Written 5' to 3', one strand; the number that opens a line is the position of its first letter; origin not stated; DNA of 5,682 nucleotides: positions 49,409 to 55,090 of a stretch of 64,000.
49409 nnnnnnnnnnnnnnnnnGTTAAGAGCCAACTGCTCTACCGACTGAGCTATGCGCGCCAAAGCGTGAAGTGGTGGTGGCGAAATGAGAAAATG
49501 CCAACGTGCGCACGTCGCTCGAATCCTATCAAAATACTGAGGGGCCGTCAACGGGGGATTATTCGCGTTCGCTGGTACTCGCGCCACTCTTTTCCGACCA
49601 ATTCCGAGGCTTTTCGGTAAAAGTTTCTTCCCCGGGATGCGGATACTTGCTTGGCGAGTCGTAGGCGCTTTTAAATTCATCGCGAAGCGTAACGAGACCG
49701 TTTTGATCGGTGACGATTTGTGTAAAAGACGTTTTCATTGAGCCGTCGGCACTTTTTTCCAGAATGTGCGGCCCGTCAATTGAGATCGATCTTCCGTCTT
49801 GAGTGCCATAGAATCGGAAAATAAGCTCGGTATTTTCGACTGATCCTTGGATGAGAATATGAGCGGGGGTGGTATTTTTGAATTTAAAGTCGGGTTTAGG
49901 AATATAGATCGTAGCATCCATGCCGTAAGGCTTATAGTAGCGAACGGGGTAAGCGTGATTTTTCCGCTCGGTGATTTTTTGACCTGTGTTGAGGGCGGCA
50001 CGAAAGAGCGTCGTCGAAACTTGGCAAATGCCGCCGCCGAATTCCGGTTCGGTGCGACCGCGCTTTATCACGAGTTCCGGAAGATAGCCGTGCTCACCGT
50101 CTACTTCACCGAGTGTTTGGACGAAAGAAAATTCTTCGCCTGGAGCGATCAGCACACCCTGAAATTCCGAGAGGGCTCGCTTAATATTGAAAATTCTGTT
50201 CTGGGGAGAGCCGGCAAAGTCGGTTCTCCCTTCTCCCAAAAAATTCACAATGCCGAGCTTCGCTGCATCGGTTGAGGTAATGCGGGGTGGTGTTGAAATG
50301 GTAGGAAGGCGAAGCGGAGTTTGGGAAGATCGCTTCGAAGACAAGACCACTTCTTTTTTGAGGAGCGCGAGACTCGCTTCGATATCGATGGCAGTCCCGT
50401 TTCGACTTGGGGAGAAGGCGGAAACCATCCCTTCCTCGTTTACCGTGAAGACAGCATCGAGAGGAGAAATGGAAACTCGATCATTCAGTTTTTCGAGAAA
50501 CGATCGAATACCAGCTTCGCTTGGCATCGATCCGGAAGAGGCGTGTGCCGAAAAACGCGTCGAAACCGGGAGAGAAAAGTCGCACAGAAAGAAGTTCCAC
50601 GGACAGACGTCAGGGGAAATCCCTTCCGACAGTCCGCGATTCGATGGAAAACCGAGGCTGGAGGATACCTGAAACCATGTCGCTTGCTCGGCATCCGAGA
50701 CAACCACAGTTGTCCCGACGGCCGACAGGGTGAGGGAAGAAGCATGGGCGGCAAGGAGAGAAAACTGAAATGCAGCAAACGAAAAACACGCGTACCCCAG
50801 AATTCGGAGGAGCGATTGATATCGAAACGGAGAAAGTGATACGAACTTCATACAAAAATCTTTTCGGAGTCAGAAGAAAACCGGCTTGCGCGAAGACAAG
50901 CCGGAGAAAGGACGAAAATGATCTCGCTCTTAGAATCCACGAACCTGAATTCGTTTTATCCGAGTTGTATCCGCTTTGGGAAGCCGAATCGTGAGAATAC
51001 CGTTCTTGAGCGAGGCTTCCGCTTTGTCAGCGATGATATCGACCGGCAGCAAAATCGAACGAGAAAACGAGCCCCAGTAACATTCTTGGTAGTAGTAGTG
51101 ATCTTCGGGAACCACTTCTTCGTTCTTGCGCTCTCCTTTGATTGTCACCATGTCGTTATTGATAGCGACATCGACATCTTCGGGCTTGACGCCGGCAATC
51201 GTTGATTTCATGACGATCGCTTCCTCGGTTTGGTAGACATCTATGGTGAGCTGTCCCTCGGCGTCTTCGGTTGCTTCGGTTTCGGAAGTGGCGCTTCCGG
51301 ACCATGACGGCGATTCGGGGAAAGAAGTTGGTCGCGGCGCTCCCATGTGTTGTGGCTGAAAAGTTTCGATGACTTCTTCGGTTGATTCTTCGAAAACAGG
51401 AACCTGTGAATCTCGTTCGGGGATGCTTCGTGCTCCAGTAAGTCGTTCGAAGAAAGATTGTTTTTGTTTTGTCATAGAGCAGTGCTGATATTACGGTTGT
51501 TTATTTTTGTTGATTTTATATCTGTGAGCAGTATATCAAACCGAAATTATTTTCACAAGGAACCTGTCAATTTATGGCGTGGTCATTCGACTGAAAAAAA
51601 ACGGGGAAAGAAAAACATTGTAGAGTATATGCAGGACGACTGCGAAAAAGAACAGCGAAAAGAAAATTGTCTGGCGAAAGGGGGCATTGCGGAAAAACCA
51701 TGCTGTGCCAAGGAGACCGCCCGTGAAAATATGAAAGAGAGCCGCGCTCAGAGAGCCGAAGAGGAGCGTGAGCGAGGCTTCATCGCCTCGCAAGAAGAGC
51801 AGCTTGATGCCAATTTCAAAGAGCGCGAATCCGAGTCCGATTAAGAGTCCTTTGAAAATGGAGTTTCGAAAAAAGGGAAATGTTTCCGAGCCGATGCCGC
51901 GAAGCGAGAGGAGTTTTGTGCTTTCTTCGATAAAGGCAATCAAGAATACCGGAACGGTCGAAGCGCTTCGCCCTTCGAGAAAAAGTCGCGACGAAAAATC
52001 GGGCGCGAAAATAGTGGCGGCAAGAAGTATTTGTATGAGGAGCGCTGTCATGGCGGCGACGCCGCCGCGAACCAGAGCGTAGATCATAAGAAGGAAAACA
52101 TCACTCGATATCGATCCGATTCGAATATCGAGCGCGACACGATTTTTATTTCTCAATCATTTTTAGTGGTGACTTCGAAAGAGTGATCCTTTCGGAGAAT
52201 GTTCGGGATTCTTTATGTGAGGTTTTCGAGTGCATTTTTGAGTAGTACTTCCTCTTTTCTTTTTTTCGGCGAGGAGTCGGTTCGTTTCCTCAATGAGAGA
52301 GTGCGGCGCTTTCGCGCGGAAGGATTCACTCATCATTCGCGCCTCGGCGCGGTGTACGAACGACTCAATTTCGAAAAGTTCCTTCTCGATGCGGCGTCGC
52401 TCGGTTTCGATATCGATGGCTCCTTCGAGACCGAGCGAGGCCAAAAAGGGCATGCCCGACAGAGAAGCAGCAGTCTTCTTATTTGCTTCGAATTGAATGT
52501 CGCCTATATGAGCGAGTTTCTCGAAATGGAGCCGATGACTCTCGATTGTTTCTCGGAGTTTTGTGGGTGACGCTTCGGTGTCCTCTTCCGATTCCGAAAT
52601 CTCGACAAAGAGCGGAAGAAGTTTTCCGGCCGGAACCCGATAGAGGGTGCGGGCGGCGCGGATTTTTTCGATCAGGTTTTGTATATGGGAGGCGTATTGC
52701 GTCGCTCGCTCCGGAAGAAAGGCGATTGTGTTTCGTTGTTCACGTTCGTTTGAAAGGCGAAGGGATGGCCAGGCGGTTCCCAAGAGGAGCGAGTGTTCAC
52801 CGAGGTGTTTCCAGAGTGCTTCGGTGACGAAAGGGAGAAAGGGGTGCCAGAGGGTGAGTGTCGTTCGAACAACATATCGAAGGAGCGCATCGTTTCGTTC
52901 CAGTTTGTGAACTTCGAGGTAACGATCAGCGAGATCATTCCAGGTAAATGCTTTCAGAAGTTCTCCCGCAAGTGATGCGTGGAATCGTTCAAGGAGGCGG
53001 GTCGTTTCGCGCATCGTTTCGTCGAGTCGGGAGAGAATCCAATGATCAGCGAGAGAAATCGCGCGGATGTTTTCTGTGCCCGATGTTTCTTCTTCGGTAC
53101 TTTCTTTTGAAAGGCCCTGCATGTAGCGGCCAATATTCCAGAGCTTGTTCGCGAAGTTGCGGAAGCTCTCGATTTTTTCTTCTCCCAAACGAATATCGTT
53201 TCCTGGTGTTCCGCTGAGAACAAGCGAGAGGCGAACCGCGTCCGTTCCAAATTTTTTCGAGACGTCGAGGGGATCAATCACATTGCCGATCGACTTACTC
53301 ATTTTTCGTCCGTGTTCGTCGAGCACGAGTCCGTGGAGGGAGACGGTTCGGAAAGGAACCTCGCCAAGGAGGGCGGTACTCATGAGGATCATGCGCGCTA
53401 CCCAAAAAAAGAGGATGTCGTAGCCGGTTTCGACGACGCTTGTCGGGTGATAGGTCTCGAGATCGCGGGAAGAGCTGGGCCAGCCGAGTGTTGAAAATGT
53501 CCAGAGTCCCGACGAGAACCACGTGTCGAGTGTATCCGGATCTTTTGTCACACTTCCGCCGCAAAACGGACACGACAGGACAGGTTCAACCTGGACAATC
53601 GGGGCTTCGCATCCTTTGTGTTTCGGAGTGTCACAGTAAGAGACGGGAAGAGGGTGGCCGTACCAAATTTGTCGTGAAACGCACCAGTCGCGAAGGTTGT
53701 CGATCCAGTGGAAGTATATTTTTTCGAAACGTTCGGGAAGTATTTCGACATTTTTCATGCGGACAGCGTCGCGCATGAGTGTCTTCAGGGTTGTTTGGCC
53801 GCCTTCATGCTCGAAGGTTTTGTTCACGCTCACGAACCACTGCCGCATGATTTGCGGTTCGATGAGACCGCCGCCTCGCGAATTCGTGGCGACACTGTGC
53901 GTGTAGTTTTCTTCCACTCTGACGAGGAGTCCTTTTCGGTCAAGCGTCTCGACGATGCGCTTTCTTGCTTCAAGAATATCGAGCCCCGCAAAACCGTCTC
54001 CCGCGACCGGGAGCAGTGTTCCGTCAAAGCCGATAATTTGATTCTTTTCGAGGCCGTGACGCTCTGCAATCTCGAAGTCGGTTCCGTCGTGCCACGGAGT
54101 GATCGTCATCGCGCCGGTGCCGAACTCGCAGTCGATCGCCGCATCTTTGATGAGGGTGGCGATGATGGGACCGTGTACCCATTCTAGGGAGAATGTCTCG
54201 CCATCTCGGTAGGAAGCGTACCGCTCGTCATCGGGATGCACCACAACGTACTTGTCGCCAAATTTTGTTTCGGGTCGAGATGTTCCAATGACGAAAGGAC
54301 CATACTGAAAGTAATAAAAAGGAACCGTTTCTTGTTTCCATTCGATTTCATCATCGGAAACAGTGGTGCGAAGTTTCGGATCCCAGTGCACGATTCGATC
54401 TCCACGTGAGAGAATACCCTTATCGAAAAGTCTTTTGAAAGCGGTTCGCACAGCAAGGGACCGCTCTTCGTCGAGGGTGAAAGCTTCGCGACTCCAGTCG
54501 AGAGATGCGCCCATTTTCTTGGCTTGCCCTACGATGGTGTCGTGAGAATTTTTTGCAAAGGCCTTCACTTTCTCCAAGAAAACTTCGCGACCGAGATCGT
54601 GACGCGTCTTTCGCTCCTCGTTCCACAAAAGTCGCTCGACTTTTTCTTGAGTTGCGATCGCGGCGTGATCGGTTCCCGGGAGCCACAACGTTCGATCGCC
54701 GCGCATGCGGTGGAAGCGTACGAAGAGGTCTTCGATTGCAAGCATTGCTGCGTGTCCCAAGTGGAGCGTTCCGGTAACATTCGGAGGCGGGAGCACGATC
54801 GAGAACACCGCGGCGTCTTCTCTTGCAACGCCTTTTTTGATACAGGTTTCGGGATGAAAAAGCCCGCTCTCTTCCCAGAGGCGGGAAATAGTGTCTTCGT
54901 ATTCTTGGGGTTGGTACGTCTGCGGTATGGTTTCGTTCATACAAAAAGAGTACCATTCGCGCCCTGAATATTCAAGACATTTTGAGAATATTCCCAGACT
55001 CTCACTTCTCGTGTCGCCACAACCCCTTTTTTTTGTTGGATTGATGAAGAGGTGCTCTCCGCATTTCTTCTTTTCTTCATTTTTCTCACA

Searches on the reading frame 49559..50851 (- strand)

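Call 22: search_protein_families(library=pfam, proteins=[window:49559-50851:-])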
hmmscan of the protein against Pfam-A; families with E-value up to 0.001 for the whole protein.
window:49559-50851:- (430 aa): 1 family
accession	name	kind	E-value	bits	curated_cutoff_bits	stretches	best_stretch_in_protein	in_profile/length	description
PF04294.18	VanW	-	1.6e-43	147.8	27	1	218-348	1-130/130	VanW like protein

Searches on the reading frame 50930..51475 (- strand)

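Call 22: search_protein_families(library=pfam, proteins=[window:50930-51475:-])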
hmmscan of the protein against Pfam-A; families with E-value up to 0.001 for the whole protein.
window:50930-51475:- (181 aa): 2 families
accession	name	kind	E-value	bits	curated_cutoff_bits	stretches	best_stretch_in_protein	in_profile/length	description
PF00011.27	HSP20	-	3.2e-20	72.6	20.8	1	80-178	2-101/102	Hsp20/alpha crystallin family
PF17886.7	ArsA_HSP20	-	4.8e-05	23.3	22.5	1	87-164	4-62/63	HSP20-like domain found in ArsA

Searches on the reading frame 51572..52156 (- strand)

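Call 22: search_protein_families(library=pfam, proteins=[window:51572-52156:-])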
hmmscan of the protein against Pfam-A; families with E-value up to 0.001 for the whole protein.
window:51572-52156:- (194 aa): 1 family
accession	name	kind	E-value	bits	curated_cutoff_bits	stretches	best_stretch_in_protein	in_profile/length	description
PF13367.11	PrsW-protease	-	1e-07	32.1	23.5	1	23-184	5-175/196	PrsW family intramembrane metalloprotease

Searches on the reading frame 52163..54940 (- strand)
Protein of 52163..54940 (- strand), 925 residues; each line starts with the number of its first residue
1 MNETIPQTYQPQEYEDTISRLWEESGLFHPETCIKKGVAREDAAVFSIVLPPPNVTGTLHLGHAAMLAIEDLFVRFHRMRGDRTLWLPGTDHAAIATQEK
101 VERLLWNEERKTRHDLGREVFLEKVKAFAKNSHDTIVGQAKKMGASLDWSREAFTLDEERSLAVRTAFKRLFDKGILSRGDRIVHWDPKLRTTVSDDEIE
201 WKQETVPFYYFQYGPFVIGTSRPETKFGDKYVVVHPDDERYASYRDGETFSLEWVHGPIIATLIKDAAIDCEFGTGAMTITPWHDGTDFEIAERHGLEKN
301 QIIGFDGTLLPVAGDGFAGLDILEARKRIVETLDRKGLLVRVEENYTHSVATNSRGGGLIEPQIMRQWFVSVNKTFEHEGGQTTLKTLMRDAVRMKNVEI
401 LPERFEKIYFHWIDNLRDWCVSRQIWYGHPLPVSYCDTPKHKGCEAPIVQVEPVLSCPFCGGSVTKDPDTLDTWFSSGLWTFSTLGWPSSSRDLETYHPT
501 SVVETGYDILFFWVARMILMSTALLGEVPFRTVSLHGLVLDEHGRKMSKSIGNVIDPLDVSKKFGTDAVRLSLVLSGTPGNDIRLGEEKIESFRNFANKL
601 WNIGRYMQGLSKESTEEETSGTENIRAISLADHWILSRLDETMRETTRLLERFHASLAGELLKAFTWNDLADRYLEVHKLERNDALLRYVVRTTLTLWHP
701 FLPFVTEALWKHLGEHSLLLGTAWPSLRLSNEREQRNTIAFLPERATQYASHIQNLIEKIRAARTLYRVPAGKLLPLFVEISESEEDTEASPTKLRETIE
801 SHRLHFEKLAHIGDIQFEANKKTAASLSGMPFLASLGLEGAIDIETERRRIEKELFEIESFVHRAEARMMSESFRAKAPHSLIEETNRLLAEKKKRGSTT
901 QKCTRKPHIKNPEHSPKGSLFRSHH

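Call 22: search_protein_families(library=pfam, proteins=[window:52163-54940:-])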
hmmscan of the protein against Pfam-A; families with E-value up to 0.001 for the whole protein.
window:52163-54940:- (925 aa): 5 families
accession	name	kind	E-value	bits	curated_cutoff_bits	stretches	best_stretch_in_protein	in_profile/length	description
PF00133.28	tRNA-synt_1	-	8.6e-124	413.9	22.7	1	20-585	4-413/414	tRNA synthetases class I (I, L, M and V)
PF08264.19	Anticodon_1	-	1.7e-24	86.9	25.1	1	632-765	1-137/148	Anticodon-binding domain of tRNA ligase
PF09334.17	tRNA-synt_1g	-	1.7e-16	60.5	20.1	2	53-102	8-57/391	tRNA synthetases class I (M)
PF10458.14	Val_tRNA-synt_C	-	2.2e-07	31.5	25.9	1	843-894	1-52/66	Valyl tRNA synthetase tRNA binding arm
PF01406.26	tRNA-synt_1e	-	0.00077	19.3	27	0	506-574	214-281/301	tRNA synthetases class I (C) catalytic domain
